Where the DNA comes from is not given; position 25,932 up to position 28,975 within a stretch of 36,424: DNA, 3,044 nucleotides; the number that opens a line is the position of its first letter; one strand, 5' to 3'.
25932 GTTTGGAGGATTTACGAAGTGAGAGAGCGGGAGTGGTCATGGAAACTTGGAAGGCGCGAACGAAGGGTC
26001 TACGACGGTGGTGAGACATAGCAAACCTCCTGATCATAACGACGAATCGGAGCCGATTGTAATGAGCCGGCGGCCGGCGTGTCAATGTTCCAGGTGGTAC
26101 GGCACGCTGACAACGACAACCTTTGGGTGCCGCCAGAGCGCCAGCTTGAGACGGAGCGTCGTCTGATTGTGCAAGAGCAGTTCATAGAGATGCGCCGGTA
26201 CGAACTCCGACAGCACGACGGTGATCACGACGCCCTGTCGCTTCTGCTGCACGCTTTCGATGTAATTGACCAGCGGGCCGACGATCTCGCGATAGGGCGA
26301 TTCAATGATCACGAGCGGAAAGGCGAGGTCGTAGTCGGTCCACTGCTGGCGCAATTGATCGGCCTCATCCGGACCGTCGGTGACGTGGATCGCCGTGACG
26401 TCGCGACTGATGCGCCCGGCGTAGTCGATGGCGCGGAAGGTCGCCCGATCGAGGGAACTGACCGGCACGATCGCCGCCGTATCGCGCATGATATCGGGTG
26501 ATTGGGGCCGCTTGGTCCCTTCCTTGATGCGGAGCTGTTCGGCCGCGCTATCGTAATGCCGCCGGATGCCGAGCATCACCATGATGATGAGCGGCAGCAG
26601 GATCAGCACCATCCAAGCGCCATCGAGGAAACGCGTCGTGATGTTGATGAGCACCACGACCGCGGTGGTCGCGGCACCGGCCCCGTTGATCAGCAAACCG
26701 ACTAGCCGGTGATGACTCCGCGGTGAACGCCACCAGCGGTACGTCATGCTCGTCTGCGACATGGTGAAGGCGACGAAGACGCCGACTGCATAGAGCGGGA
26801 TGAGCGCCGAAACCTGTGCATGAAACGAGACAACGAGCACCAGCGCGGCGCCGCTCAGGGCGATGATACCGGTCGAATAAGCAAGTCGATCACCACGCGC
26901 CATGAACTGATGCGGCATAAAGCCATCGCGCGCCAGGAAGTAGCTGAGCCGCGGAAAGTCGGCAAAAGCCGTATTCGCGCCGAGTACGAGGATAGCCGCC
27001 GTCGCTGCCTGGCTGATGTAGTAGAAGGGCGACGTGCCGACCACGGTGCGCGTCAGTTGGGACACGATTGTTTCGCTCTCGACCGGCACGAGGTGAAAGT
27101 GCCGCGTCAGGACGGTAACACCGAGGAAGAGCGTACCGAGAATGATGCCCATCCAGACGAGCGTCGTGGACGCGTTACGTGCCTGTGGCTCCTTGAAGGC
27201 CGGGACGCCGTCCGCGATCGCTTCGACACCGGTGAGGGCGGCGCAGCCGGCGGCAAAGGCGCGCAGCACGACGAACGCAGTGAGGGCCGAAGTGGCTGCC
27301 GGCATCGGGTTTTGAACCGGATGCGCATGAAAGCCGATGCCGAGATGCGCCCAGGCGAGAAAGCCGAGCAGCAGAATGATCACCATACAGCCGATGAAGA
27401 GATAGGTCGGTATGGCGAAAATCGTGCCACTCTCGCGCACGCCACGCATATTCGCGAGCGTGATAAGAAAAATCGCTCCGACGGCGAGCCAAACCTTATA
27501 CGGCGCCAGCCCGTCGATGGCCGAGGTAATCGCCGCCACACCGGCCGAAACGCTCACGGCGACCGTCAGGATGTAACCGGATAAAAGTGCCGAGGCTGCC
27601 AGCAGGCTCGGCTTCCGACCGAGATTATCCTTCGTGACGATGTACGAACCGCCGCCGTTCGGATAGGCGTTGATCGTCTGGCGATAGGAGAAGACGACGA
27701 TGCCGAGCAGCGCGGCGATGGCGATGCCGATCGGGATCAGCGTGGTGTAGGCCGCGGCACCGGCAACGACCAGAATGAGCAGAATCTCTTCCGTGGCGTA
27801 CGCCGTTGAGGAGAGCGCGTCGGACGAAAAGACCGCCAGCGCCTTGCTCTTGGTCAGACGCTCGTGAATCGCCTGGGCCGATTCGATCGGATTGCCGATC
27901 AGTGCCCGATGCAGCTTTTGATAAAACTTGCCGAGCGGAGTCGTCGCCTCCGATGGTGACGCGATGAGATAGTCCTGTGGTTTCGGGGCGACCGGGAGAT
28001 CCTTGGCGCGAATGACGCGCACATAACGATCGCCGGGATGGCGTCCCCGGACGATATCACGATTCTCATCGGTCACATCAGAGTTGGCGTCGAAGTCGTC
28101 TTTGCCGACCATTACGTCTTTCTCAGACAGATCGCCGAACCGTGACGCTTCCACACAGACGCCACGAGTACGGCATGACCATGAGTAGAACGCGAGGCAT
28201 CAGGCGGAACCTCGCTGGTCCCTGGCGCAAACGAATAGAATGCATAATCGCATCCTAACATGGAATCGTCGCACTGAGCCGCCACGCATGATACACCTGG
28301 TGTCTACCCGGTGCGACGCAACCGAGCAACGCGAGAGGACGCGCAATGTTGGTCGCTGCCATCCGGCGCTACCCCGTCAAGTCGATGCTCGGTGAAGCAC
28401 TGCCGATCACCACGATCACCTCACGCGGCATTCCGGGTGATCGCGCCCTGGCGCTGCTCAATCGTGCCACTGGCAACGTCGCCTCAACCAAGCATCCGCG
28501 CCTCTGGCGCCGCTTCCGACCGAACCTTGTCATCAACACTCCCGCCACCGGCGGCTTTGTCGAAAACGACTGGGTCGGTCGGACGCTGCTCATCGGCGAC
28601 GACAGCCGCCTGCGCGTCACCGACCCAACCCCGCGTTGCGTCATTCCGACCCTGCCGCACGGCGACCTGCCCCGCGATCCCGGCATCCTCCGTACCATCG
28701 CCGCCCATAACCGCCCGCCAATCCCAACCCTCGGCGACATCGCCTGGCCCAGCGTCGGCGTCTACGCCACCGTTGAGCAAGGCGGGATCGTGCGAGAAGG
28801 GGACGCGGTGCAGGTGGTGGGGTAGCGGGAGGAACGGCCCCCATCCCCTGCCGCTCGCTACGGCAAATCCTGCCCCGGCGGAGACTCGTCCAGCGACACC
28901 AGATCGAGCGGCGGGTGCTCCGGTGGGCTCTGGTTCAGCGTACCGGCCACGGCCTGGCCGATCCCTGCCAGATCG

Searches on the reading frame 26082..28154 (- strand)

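Call 21: search_protein_families(library=pfam, proteins=[window:26082-28154:-], max_evalue=0.01)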
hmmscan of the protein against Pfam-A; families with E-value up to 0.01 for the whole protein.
window:26082-28154:- (690 aa): 1 family
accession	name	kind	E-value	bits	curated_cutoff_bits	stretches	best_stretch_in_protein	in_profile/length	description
PF13520.12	AA_permease_2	-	1.8e-29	103.4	27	1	104-522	5-421/427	Amino acid permease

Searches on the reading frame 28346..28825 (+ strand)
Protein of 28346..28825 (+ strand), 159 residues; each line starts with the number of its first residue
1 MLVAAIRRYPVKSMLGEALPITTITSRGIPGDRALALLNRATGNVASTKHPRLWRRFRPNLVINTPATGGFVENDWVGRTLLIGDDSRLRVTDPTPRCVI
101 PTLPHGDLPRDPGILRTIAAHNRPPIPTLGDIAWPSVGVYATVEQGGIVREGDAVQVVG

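Call 5: search_protein_families(library=pfam, proteins=[window:28346-28825:+], max_evalue=0.1)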
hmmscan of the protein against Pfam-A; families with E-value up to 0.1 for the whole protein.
window:28346-28825:+ (159 aa): 2 families
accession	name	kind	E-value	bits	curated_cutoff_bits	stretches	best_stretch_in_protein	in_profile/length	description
PF03473.23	MOSC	-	2.9e-09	37.4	22.7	1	54-156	34-120/120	MOSC domain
PF03476.21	MOSC_N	-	5.2e-06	26.7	25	1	3-55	4-57/119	MOSC N-terminal beta barrel domain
